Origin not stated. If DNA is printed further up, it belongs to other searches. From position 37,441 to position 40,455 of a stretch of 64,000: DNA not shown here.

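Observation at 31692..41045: Five-gene glycosylation cluster including a YfhO(GT-C)-Wzx flippase fusion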

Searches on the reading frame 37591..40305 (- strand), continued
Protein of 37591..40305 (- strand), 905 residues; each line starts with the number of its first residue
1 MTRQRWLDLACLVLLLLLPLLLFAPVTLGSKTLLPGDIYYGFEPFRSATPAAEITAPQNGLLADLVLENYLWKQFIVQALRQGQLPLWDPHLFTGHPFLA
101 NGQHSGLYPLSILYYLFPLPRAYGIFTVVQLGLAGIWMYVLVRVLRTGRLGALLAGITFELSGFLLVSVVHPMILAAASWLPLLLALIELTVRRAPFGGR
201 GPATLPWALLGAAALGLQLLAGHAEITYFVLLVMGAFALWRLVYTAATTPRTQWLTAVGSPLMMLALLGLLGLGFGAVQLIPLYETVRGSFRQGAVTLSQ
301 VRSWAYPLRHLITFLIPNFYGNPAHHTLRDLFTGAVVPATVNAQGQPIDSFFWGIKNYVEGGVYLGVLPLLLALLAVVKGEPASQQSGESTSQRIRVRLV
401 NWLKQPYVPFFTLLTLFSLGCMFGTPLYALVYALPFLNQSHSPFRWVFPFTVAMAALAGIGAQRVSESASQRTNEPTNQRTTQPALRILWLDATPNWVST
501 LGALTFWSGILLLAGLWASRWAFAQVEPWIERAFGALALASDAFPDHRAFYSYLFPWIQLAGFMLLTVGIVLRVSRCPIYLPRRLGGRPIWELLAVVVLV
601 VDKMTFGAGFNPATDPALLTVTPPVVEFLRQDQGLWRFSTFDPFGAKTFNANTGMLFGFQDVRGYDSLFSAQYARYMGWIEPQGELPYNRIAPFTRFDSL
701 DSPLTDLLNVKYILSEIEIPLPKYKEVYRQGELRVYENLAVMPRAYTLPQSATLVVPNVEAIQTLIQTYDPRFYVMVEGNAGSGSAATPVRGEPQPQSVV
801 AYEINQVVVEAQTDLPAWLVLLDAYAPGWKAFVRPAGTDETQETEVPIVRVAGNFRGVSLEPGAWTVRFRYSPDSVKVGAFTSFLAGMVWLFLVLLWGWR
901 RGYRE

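Call 74: find_homologous_proteins(query=P0216, max_evalue=1e-20)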
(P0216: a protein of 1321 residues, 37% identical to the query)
Query P0216 (1321 aa): 580 proteins with E <= 1e-20 among 8000 candidates; the best 120 are listed.
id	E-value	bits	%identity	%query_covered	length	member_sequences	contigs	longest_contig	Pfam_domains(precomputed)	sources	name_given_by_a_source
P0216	0.0e+0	2918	100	100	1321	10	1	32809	PF01943.23,PF09586.17,PF13440.12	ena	-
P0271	0.0e+0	2440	85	100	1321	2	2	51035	PF01943.23,PF09586.17,PF13440.12,PF03023.20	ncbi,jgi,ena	-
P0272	0.0e+0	2255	78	100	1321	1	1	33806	PF01943.23,PF09586.17,PF13440.12,PF03023.20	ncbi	-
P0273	0.0e+0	2241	77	100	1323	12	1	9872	PF01943.23,PF09586.17,PF13440.12,PF03023.20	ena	-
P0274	1.4e-285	969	43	97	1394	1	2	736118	PF01943.23,PF09586.17,PF01554.24,PF13440.12,PF03023.20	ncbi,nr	ncbi:MAG: oligosaccharide flippase family protein [Chloroflexota bacterium]|nr:oligosaccharide flipp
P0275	4.6e-283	961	42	97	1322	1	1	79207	PF01943.23,PF09586.17,PF01554.24,PF13440.12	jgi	jgi:O-antigen/teichoic acid export membrane protein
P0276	6.2e-280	950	41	99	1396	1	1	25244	PF01943.23,PF09586.17,PF13440.12,PF03023.20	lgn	-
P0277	9.7e-280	950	42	99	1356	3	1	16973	PF01943.23,PF09586.17,PF01554.24,PF13440.12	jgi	jgi:O-antigen/teichoic acid export membrane protein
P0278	7.7e-279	947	41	99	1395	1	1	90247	PF01943.23,PF09586.17,PF13440.12,PF03023.20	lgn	-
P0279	6.2e-278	944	43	97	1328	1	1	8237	PF01943.23,PF09586.17,PF13440.12,PF03023.20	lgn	-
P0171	7.1e-278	944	42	99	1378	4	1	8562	PF01943.23,PF09586.17,PF01554.24,PF13440.12,PF03023.20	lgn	-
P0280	6.6e-277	940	42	92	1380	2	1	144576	PF01943.23,PF09586.17,PF13440.12,PF03023.20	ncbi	ncbi:MAG: oligosaccharide flippase family protein [Dehalococcoidia bacterium]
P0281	4.8e-276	938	42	93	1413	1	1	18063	PF01943.23,PF09586.17,PF13440.12,PF03023.20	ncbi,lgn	-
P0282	2.9e-269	915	42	97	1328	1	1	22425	PF01943.23,PF09586.17,PF13440.12,PF03023.20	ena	-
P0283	5.4e-269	914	42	97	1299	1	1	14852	PF01943.23,PF09586.17,PF13440.12,PF03023.20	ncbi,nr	ncbi:MAG: oligosaccharide flippase family protein [Dehalococcoidia bacterium]|nr:oligosaccharide fli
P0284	1.5e-268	913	42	97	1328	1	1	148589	PF01943.23,PF09586.17,PF13440.12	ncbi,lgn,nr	ncbi:MAG: oligosaccharide flippase family protein [Chloroflexi bacterium]|nr:oligosaccharide flippas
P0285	2.9e-268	912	41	97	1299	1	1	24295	PF01943.23,PF09586.17,PF13440.12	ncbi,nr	ncbi:MAG: oligosaccharide flippase family protein [Dehalococcoidia bacterium]|nr:oligosaccharide fli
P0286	1.7e-265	903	43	58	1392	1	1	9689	PF01943.23,PF09586.17,PF01554.24,PF13440.12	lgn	-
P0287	9.0e-265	900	40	97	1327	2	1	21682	PF01943.23,PF09586.17,PF13440.12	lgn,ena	-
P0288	6.7e-261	887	41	98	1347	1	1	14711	PF01943.23,PF09586.17,PF13440.12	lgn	-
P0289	3.8e-259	882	41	93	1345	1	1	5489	PF01943.23,PF09586.17,PF13440.12,PF03023.20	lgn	-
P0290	1.0e-258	880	40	97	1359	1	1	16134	PF01943.23,PF09586.17,PF13440.12,PF03023.20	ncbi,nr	ncbi:MAG: oligosaccharide flippase family protein [Chloroflexi bacterium]|nr:oligosaccharide flippas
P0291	5.1e-258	878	40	97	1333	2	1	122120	PF01943.23,PF09586.17,PF13440.12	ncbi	-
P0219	3.2e-256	872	43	98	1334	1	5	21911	PF01943.23,PF09586.17,PF01554.24,PF13440.12,PF03023.20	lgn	-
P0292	4.3e-256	871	39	97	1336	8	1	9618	PF01943.23,PF09586.17,PF13440.12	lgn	-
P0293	1.1e-255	870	38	97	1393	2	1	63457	PF01943.23,PF09586.17,PF01554.24,PF13440.12,PF03023.20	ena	-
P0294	7.5e-255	867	39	97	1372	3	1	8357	PF01943.23,PF09586.17,PF13440.12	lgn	-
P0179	6.8e-254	864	41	97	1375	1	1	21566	PF01943.23,PF09586.17,PF01554.24,PF13440.12,PF03023.20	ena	-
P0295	4.7e-253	861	41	93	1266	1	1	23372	PF01943.23,PF09586.17,PF01554.24,PF13440.12,PF03023.20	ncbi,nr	ncbi:MAG: oligosaccharide flippase family protein, partial [Chloroflexi bacterium]|nr:oligosaccharid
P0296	3.7e-251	855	41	97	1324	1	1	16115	PF01943.23,PF09586.17,PF13440.12,PF03023.20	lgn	-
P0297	6.3e-250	851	38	99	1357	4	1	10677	PF01943.23,PF09586.17,PF01554.24,PF13440.12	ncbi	-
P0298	2.5e-249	849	39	98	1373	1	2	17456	PF01943.23,PF09586.17,PF13440.12,PF03023.20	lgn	-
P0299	4.3e-248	845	38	99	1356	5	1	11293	PF01943.23,PF09586.17,PF13440.12,PF03023.20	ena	-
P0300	9.2e-248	844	38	98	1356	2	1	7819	PF01943.23,PF09586.17,PF01554.24,PF13440.12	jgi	-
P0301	3.9e-247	842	42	58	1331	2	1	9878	PF01943.23,PF09586.17,PF01554.24,PF13440.12,PF03023.20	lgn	-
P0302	5.2e-247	841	39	93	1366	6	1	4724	PF01943.23,PF09586.17,PF01554.24,PF13440.12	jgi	-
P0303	1.2e-246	840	40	97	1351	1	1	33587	PF01943.23,PF09586.17,PF13440.12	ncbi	ncbi:MAG: oligosaccharide flippase family protein [Chloroflexota bacterium]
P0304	7.3e-246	838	41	63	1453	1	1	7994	PF01943.23,PF09586.17,PF13440.12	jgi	jgi:O-antigen/teichoic acid export membrane protein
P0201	6.8e-245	834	41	80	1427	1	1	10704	PF01943.23,PF09586.17,PF13440.12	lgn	-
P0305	1.4e-244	833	38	97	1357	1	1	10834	PF01943.23,PF09586.17,PF01554.24,PF13440.12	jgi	jgi:O-antigen/teichoic acid export membrane protein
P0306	2.2e-244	833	39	98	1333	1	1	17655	PF01943.23,PF09586.17,PF13440.12,PF03023.20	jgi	jgi:O-antigen/teichoic acid export membrane protein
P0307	2.5e-244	832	38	98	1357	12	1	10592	PF01943.23,PF09586.17,PF01554.24,PF13440.12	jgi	-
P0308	8.0e-243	827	40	97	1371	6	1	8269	PF01943.23,PF09586.17,PF13440.12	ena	-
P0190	2.1e-242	826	39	98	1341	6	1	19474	PF01943.23,PF09586.17,PF13440.12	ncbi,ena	-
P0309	4.5e-242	825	40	97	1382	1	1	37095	PF01943.23,PF09586.17,PF13440.12,PF03023.20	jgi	jgi:O-antigen/teichoic acid export membrane protein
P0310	1.2e-240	820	41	97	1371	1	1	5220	PF01943.23,PF09586.17,PF13440.12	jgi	jgi:O-antigen/teichoic acid export membrane protein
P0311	6.2e-240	818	39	99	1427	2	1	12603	PF01943.23,PF09586.17,PF01554.24,PF13440.12,PF03023.20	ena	-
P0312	2.0e-239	816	39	97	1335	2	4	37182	PF01943.23,PF09586.17,PF13440.12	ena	-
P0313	2.8e-239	816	39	98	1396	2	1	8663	PF01943.23,PF09586.17,PF01554.24,PF13440.12,PF03023.20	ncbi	-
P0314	5.5e-239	815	41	97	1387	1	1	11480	PF01943.23,PF09586.17,PF13440.12,PF03023.20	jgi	jgi:O-antigen/teichoic acid export membrane protein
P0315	1.8e-237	810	42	93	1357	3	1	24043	PF01943.23,PF09586.17,PF13440.12,PF03023.20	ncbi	ncbi:MAG TPA: oligosaccharide flippase family protein [Chloroflexota bacterium]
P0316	2.4e-237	809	44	31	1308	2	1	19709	PF01943.23,PF09586.17,PF01554.24,PF13440.12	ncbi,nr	ncbi:MAG TPA: oligosaccharide flippase family protein [Chloroflexota bacterium]|nr:oligosaccharide f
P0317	7.7e-237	808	39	97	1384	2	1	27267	PF01943.23,PF09586.17,PF01554.24,PF13440.12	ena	-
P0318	1.4e-236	807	40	97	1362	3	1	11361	PF01943.23,PF09586.17,PF13440.12,PF03023.20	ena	-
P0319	5.3e-234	798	39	100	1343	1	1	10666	PF01943.23,PF09586.17,PF01554.24,PF13440.12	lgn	-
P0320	8.6e-234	798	39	97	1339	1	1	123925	PF01943.23,PF09586.17,PF13440.12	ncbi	-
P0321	1.0e-233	797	37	99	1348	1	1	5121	PF01943.23,PF09586.17,PF01554.24,PF13440.12,PF03023.20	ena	-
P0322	2.0e-233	796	40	63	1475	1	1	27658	PF01943.23,PF09586.17,PF13440.12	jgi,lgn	-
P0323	2.6e-233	796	38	97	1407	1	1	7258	PF01943.23,PF09586.17,PF01554.24,PF13440.12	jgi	jgi:O-antigen/teichoic acid export membrane protein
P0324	3.3e-233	796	40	97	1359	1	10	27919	PF01943.23,PF09586.17,PF01554.24,PF13440.12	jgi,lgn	-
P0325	3.5e-233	796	40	97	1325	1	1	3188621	PF01943.23,PF09586.17,PF13440.12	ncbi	ncbi:MAG: oligosaccharide flippase family protein [Chloroflexota bacterium]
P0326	5.5e-233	795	39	98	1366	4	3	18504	PF01943.23,PF09586.17,PF13440.12,PF03023.20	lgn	-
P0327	5.9e-232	791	39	99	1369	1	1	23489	PF01943.23,PF09586.17,PF13440.12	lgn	-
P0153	2.3e-231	790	41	93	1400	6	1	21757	PF01943.23,PF09586.17,PF01554.24,PF13440.12,PF03023.20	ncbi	-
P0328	2.8e-231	789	39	97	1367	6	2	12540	PF01943.23,PF09586.17,PF13440.12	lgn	-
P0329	1.6e-228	780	37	99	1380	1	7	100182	PF01943.23,PF09586.17,PF13440.12,PF03023.20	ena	-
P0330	7.3e-228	778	39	92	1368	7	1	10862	PF01943.23,PF09586.17,PF13440.12,PF03023.20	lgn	-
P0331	7.3e-227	775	38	98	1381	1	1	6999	PF01943.23,PF09586.17,PF01554.24,PF13440.12,PF03023.20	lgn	-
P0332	1.4e-226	774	38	99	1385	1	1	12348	PF01943.23,PF09586.17,PF01554.24,PF13440.12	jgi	-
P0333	4.6e-226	772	38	98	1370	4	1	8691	PF01943.23,PF09586.17,PF13440.12,PF03023.20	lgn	-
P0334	7.9e-225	768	39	98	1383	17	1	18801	PF01943.23,PF09586.17,PF13440.12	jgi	-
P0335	1.2e-224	767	39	93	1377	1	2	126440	PF01943.23,PF09586.17,PF13440.12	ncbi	-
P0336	2.1e-224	766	39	97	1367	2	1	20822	PF01943.23,PF09586.17,PF01554.24,PF13440.12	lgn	-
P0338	3.8e-224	766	39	97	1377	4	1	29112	PF01943.23,PF09586.17,PF01554.24,PF13440.12,PF03023.20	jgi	-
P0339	5.8e-224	765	38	98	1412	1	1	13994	PF01943.23,PF09586.17,PF01554.24,PF13440.12,PF03023.20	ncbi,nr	ncbi:MAG: oligosaccharide flippase family protein [Chloroflexi bacterium]|nr:oligosaccharide flippas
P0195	2.9e-223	763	39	97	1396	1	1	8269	PF01943.23,PF09586.17,PF13440.12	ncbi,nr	ncbi:MAG: oligosaccharide flippase family protein [Chloroflexi bacterium]|nr:oligosaccharide flippas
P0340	7.2e-223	761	37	70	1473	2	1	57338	PF01943.23,PF09586.17,PF01554.24,PF13440.12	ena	-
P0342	1.7e-222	760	38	93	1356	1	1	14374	PF01943.23,PF09586.17,PF01554.24,PF13440.12,PF03023.20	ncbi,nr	ncbi:MAG: oligosaccharide flippase family protein [Anaerolineae bacterium]|nr:oligosaccharide flippa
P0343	3.7e-222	759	38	98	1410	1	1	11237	PF01943.23,PF09586.17,PF01554.24,PF13440.12,PF03023.20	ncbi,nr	ncbi:MAG: hypothetical protein EXR62_16370 [Chloroflexi bacterium]|nr:hypothetical protein [Chlorofl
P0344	9.8e-222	758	38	97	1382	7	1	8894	PF01943.23,PF09586.17,PF13440.12,PF03023.20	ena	-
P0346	8.1e-221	755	37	94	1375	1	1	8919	PF01943.23,PF09586.17,PF01554.24,PF13440.12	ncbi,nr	ncbi:MAG: oligosaccharide flippase family protein [Chloroflexi bacterium]|nr:oligosaccharide flippas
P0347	1.6e-220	754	36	95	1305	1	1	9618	PF01943.23,PF09586.17,PF01554.24,PF13440.12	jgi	jgi:O-antigen/teichoic acid export membrane protein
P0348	5.1e-220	752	38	96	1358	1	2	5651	PF01943.23,PF09586.17,PF13440.12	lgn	-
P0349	5.5e-220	752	39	93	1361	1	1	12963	PF01943.23,PF09586.17,PF13440.12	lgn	-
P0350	8.2e-220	751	39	61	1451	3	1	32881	PF01943.23,PF09586.17,PF01554.24,PF13440.12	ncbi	-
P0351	1.2e-219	751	35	98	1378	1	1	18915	PF01943.23,PF09586.17,PF01554.24,PF13440.12,PF03023.20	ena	-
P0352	7.4e-219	748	38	95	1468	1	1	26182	PF01943.23,PF09586.17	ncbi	-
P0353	1.8e-218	747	39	97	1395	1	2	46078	PF01943.23,PF09586.17,PF01554.24,PF13440.12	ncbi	-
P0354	5.9e-218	745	37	97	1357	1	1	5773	PF01943.23,PF09586.17,PF13440.12,PF03023.20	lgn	-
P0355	8.1e-218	745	36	93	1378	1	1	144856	PF01943.23,PF09586.17,PF13440.12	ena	-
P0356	8.2e-218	745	38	93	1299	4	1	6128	PF01943.23,PF09586.17,PF01554.24,PF13440.12,PF03023.20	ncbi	ncbi:MAG: oligosaccharide flippase family protein, partial [Anaerolineae bacterium]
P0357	1.8e-217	743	38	93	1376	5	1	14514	PF01943.23,PF09586.17,PF01554.24,PF13440.12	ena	-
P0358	1.8e-217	743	38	97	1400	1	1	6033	PF01943.23,PF09586.17,PF13440.12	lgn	-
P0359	2.6e-217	743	39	93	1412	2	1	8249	PF01943.23,PF09586.17,PF13440.12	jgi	-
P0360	9.6e-217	741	38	100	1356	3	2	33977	PF01943.23,PF09586.17,PF13440.12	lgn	-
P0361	1.3e-216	741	38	98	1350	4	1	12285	PF01943.23,PF09586.17,PF13440.12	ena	-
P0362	9.0e-216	738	40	52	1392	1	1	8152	PF01943.23,PF09586.17,PF13440.12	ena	-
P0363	9.1e-216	738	38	98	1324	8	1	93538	PF01943.23,PF09586.17,PF13440.12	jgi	jgi:O-antigen/teichoic acid export membrane protein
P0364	1.4e-215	737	39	92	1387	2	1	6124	PF01943.23,PF09586.17,PF13440.12,PF03023.20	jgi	jgi:O-antigen/teichoic acid export membrane protein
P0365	2.9e-215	736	38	98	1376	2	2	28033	PF01943.23,PF09586.17,PF01554.24,PF13440.12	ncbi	-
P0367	7.9e-214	731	39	93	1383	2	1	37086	PF01943.23,PF09586.17,PF01554.24,PF13440.12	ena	-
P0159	5.2e-213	729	37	98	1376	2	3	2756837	PF01943.23,PF09586.17,PF01554.24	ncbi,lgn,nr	ncbi:MAG: oligosaccharide flippase family protein [Anaerolineae bacterium]|nr:oligosaccharide flippa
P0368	9.1e-213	728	37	92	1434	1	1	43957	PF01943.23,PF09586.17,PF01554.24,PF13440.12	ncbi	-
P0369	2.3e-211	723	36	98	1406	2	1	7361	PF01943.23,PF09586.17,PF13440.12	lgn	-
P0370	4.4e-211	722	36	96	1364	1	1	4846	PF01943.23,PF09586.17,PF13440.12,PF03023.20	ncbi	-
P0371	1.2e-209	718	37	93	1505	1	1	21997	PF01943.23,PF09586.17,PF01554.24,PF13440.12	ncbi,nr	ncbi:MAG: oligosaccharide flippase family protein [Anaerolineae bacterium]|nr:oligosaccharide flippa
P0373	3.3e-209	716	38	58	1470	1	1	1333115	PF01943.23,PF09586.17,PF01554.24,PF13440.12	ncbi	ncbi:MAG: oligosaccharide flippase family protein [Anaerolineae bacterium]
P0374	5.8e-209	715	37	99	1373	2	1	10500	PF01943.23,PF09586.17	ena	-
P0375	6.2e-209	715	39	98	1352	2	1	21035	PF01943.23,PF09586.17,PF13440.12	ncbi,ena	-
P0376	3.0e-208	713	38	97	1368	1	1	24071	PF01943.23,PF09586.17,PF13440.12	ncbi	-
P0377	4.4e-208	712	38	98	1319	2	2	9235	PF01943.23,PF09586.17,PF13440.12,PF03023.20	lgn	-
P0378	9.0e-208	711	37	97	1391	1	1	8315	PF01943.23,PF09586.17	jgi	jgi:O-antigen/teichoic acid export membrane protein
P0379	1.7e-207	710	37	92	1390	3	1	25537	PF01943.23,PF09586.17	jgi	jgi:O-antigen/teichoic acid export membrane protein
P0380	9.5e-207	708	37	97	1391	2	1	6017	PF01943.23,PF09586.17,PF13440.12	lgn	-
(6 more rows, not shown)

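Call 75: find_encoding_contigs(protein=P0280, flank=7000, max_places=1)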
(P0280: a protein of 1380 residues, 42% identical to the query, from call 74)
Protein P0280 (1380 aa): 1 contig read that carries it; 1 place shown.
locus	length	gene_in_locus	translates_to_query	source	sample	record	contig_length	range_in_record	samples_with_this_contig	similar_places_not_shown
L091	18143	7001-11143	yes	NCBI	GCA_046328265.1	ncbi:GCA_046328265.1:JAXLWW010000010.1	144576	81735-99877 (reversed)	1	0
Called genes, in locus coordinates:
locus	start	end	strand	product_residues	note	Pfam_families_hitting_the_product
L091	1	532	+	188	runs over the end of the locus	PF00557:Peptidase_M24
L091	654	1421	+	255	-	PF00561:Abhydrolase_1, PF12146:Hydrolase_4, PF12697:Abhydrolase_6, PF06821:Ser_hydrolase (faint)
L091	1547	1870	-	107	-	-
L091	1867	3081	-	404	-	PF00696:AA_kinase, PF01472:PUA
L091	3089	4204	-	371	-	PF02771:Acyl-CoA_dh_N, PF02770:Acyl-CoA_dh_M, PF00441:Acyl-CoA_dh_1, PF08028:Acyl-CoA_dh_2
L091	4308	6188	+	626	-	PF00009:GTP_EFTU, PF01926:MMR_HSR1 (weak), PF03144:GTP_EFTU_D2, PF25461:Beta-barrel_SelB, PF09106:WHD_2nd_SelB, PF09107:WHD_3rd_SelB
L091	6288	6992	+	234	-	PF00535:Glycos_transf_2, PF13641:Glyco_tranf_2_3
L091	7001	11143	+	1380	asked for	PF09586:YfhO, PF03023:MurJ (faint), PF01943:Polysacc_synt, PF13440:Polysacc_synt_3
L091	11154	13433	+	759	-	PF13231:PMT_2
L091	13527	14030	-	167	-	-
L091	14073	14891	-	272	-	PF01177:Asp_Glu_race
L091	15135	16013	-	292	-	PF00034:Cytochrom_C (weak), PF13442:Cytochrome_CBB3 (weak)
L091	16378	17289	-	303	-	PF02627:CMD (faint)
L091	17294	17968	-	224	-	PF03737:RraA-like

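Call 76: find_encoding_contigs(protein=P0325, flank=7000, max_places=1)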
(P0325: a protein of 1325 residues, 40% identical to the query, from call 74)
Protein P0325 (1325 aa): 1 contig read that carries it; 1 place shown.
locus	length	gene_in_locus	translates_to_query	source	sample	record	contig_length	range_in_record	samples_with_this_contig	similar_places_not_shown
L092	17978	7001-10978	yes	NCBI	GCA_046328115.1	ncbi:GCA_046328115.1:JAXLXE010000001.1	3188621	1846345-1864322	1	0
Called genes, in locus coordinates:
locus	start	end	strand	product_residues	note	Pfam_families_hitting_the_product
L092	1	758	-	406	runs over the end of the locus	PF01702:TGT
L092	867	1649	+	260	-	PF00535:Glycos_transf_2, PF13641:Glyco_tranf_2_3 (weak)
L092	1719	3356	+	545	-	PF00133:tRNA-synt_1, PF01406:tRNA-synt_1e (faint), PF09334:tRNA-synt_1g, PF19303:Anticodon_3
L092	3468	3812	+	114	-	-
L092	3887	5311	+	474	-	PF09913:DUF2142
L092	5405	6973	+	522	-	PF02789:Peptidase_M17_N, PF00883:Peptidase_M17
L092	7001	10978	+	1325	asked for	PF09586:YfhO (faint), PF01943:Polysacc_synt, PF13440:Polysacc_synt_3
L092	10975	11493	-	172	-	PF00994:MoCF_biosynth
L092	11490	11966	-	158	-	PF01967:MoaC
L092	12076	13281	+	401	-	PF07690:MFS_1, PF00083:Sugar_tr (weak)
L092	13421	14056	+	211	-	PF04299:FMN_bind_2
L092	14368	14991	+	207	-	PF04299:FMN_bind_2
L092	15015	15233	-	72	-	-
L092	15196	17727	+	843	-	PF00270:DEAD, PF04851:ResIII, PF22527:DEXQc_Suv3 (weak), PF00271:Helicase_C (weak), PF08148:DSHCT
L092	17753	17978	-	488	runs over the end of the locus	PF07291:MauE, PF00578:AhpC-TSA, PF00085:Thioredoxin (faint), PF13098:Thioredoxin_2, PF13728:TraF (faint), PF00578:AhpC-TSA, PF08534:Redoxin, PF13098:Thioredoxin_2 (weak), +1 more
